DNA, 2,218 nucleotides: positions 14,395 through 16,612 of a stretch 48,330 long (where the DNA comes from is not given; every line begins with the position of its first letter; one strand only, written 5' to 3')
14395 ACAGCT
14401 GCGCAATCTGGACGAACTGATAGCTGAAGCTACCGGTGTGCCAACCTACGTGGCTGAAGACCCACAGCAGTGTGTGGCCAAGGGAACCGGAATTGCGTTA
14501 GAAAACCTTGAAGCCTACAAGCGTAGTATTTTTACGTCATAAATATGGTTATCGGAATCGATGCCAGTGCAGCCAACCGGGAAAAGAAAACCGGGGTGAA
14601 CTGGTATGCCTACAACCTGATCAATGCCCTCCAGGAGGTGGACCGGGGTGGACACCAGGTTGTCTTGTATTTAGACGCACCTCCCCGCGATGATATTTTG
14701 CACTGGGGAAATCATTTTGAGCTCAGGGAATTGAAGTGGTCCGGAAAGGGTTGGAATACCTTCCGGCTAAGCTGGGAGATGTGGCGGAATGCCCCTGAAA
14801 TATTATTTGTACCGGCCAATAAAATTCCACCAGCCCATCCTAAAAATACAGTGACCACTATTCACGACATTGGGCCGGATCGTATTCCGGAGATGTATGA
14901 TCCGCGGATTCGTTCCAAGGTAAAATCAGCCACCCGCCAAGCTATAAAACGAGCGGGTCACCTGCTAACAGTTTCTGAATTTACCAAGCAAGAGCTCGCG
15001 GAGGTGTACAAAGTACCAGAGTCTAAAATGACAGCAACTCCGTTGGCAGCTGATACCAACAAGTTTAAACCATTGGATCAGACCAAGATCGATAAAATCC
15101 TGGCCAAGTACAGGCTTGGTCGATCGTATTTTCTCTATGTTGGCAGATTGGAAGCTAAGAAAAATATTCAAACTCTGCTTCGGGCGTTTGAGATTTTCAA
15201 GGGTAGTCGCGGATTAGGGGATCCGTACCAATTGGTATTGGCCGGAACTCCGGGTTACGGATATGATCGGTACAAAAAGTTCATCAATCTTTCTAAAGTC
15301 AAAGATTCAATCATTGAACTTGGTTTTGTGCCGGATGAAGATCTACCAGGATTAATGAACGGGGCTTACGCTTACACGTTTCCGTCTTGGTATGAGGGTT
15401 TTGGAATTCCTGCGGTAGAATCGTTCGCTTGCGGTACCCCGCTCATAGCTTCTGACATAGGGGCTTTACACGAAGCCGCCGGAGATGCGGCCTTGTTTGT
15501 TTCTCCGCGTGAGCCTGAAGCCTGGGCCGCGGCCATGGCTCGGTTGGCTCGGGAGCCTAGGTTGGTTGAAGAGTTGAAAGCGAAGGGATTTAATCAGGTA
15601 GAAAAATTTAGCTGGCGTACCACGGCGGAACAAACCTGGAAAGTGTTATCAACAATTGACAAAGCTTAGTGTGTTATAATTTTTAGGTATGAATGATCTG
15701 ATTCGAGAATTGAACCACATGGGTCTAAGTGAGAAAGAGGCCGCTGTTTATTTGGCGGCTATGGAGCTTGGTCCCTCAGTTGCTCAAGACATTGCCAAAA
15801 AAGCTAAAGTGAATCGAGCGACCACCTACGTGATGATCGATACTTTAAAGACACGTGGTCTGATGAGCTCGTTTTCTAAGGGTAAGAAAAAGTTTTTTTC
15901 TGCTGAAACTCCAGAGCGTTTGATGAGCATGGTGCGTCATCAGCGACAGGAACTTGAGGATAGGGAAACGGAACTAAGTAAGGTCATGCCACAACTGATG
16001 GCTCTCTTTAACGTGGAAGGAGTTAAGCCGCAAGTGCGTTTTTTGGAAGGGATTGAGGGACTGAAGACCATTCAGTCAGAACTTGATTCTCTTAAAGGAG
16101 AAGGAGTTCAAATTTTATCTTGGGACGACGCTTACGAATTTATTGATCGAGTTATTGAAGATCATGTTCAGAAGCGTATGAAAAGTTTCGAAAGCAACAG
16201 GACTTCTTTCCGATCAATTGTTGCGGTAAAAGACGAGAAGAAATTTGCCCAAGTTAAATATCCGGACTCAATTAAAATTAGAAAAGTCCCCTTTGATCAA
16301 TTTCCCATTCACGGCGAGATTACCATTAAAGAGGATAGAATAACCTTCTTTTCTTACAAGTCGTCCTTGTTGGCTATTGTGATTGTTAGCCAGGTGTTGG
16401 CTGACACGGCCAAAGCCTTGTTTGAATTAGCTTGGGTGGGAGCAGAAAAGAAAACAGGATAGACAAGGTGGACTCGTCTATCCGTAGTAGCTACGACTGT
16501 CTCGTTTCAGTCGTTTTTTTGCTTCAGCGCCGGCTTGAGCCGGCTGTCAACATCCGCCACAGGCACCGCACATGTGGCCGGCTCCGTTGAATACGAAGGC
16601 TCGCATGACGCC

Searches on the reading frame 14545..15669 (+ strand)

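Call 8: search_protein_families(library=pfam, proteins=[window:14545-15669:+], max_evalue=1)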
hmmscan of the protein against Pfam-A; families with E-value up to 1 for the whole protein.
window:14545-15669:+ (374 aa): 6 families
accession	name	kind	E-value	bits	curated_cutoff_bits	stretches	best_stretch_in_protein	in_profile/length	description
PF00534.26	Glycos_transf_1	-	3.5e-30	105.2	26.4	1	192-348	14-169/172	Glycosyl transferases group 1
PF13692.12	Glyco_trans_1_4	-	1.9e-25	90.2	27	1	195-335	3-140/142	Glycosyl transferases group 1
PF13439.12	Glyco_transf_4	-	1.8e-13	51.3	28.5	1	17-172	3-169/170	Glycosyltransferase Family 4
PF20706.3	GT4-conflict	-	3.3e-08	33.3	26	1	104-361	110-382/385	Family 4 Glycosyltransferase in conflict systems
PF13579.12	Glyco_trans_4_4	-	4.4e-06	27.6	29.7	1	16-167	1-157/158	Glycosyl transferase 4-like domain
PF13524.12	Glyco_trans_1_2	-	0.0055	17.1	25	1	230-363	17-141/144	Glycosyl transferase-like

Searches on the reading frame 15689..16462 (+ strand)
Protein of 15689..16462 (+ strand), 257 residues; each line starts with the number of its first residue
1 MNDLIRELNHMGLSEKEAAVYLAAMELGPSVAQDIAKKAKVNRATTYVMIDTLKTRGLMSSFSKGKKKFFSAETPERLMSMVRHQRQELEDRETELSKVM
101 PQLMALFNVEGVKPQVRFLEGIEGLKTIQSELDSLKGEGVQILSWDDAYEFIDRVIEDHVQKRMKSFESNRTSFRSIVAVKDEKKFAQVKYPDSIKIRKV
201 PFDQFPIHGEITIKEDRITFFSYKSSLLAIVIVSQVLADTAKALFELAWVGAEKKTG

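Call 8: search_protein_families(library=pfam, proteins=[window:15689-16462:+], max_evalue=1)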
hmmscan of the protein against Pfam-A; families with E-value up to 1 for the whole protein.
window:15689-16462:+ (257 aa): 7 families
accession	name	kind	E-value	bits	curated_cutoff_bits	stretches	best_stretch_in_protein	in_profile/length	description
PF01978.25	TrmB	-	2.9e-11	43.5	25.6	1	8-73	1-65/68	Sugar-specific transcriptional regulator TrmB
PF24033.1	DUF7342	-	0.00064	20.2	31.6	1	28-111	16-104/150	Family of unknown function (DUF7342)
PF01047.28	MarR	-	0.014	15.7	24.6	1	29-61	17-49/59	MarR family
PF03965.22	Penicillinase_R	-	0.029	15.2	22.6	1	14-81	2-73/115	Penicillinase repressor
PF10978.13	DUF2785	-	0.14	12.3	25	1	31-104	77-144/174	Protein of unknown function (DUF2785)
PF09339.16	HTH_IclR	-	0.16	12.2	22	1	32-58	21-47/52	IclR helix-turn-helix domain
PF10421.14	OAS1_C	-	0.17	11.9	19.9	1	59-166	25-133/188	2'-5'-oligoadenylate synthetase 1, domain 2, C-terminus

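Call 23: find_related_loci(query=window:15689-16462:+, collection=genome_contigs, flank=10000)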
Query window:15689-16462:+ (257 aa) in genome_contigs; peptide patterns used: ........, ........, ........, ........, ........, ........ (x = any residue, [..] = any of these).
218 stretches matched a pattern; 6 encode a relative of the query (tblastn E <= 1e-3); 6 distinct loci.
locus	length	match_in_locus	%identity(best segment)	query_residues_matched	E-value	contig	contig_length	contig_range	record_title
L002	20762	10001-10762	61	1-254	4e-107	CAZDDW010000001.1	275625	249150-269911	MAG TPA_asm: uncultured Gammaproteobacteria bacterium isolate SRP200020_co1_303 genome assembly, contig: NODE_9_length_2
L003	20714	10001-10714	34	8-254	3e-41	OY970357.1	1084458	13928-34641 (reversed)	MAG: Candidatus Uhrbacteria bacterium isolate MFD02416.bin.c.4 genome assembly, chromosome: 1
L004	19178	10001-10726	30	8-249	2e-31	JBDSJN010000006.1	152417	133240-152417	MAG: Patescibacteria group bacterium isolate cluster1_bin.323 k127_8069353, whole genome shotgun sequence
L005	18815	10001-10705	30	8-253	5e-30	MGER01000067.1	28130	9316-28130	MAG: Candidatus Uhrbacteria bacterium RIFCSPLOWO2_02_FULL_49_11 rifcsplowo2_02_scaffold_7410, whole genome shotgun seque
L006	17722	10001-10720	28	1-246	3e-26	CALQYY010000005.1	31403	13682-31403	MAG: Candidatus Magasanikbacteria bacterium isolate MiH-14oct19-207 genome assembly, contig: MiH-14oct19-C2612, whole ge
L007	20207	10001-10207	30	120-199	4e-6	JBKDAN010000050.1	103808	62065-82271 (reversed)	MAG: Phycisphaerae bacterium isolate samp_2079_VAMB_683 samp_2079_374240, whole genome shotgun sequence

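Call 30: search_protein_families(library=pfam, proteins=[L002:11411-12907:-, L002:14385-15548:-, L002:16009-16392:-, L002:16400-16729:-, L002:13339-13767:-, L002:13059-13415:-, L002:17407-17943:-, L002:17487-17885:-, L002:10935-11246:-], max_evalue=0.1)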
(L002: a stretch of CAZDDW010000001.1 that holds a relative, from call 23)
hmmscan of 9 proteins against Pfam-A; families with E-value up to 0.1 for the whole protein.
L002:11411-12907:- (498 aa): 0 families

L002:14385-15548:- (387 aa): 0 families

L002:16009-16392:- (127 aa): 0 families

L002:16400-16729:- (109 aa): 1 family
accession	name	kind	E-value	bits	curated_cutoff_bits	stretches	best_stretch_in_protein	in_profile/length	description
PF00264.25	Tyrosinase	-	0.022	15.5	22.6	1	22-52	37-66/214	Common central domain of tyrosinase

L002:13339-13767:- (142 aa): 0 families

L002:13059-13415:- (118 aa): 0 families

L002:17407-17943:- (178 aa): 0 families

L002:17487-17885:- (132 aa): 1 family
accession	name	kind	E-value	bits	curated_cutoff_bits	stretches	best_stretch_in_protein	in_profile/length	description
PF14093.11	DUF4271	-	0.0053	17.1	29.7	1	32-110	80-158/206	Domain of unknown function (DUF4271)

L002:10935-11246:- (103 aa): 1 family
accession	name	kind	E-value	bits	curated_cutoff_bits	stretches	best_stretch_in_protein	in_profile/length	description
PF13414.12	TPR_11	-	0.029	14.5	26.8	0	47-60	18-31/42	TPR repeat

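Call 49: find_related_loci(query=A4, collection=metagenome_contigs, flank=10000)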
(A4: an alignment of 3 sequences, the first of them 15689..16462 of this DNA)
Query A4 (257 aa) in metagenome_contigs; peptide patterns used: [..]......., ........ (x = any residue, [..] = any of these).
317 stretches matched a pattern; 90 encode a relative of the query (tblastn E <= 1e-3); the best 80 are kept; 80 distinct loci.
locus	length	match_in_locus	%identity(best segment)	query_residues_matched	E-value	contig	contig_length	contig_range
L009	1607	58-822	78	1-255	1e-151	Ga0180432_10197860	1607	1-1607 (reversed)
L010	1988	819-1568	47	1-254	1e-82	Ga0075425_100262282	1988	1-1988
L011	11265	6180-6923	47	1-251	1e-78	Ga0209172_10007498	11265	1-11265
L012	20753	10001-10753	53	1-254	3e-76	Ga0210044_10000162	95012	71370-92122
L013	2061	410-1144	49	1-253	4e-78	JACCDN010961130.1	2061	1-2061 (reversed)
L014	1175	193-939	47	1-252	2e-80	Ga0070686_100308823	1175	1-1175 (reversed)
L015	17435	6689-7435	47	1-252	4e-73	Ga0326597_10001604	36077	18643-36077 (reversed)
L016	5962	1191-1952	47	1-252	2e-70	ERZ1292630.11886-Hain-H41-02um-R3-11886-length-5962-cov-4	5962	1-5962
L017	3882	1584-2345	47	1-252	2e-70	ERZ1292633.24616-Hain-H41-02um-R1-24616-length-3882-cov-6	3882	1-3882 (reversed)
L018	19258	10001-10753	48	1-252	2e-69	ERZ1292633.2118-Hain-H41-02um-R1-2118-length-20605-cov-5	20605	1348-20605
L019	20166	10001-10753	42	1-254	2e-58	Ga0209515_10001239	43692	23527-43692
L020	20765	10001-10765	43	1-257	7e-58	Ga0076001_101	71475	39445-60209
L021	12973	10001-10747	39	1-252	6e-54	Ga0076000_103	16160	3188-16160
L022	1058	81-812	37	8-254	1e-51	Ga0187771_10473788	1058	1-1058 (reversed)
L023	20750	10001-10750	48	1-252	8e-80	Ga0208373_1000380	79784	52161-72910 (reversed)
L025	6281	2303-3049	37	4-253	1e-45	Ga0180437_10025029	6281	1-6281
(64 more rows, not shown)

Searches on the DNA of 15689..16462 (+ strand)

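Call 69: search_rna_families(sources=[L045, L055, L018, L015], threshold=evalue, max_evalue=1)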
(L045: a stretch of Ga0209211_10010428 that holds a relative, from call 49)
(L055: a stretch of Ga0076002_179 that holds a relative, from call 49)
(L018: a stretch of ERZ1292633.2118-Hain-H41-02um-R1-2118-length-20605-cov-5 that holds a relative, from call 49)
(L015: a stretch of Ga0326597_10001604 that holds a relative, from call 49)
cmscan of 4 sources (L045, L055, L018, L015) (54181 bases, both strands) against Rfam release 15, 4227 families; matches with E-value up to 1: 0.
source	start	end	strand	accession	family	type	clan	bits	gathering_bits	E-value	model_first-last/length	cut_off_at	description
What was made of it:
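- On Any described RNA family (Rfam 15): Nothing at E <= 1 in four other loci (call 69).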
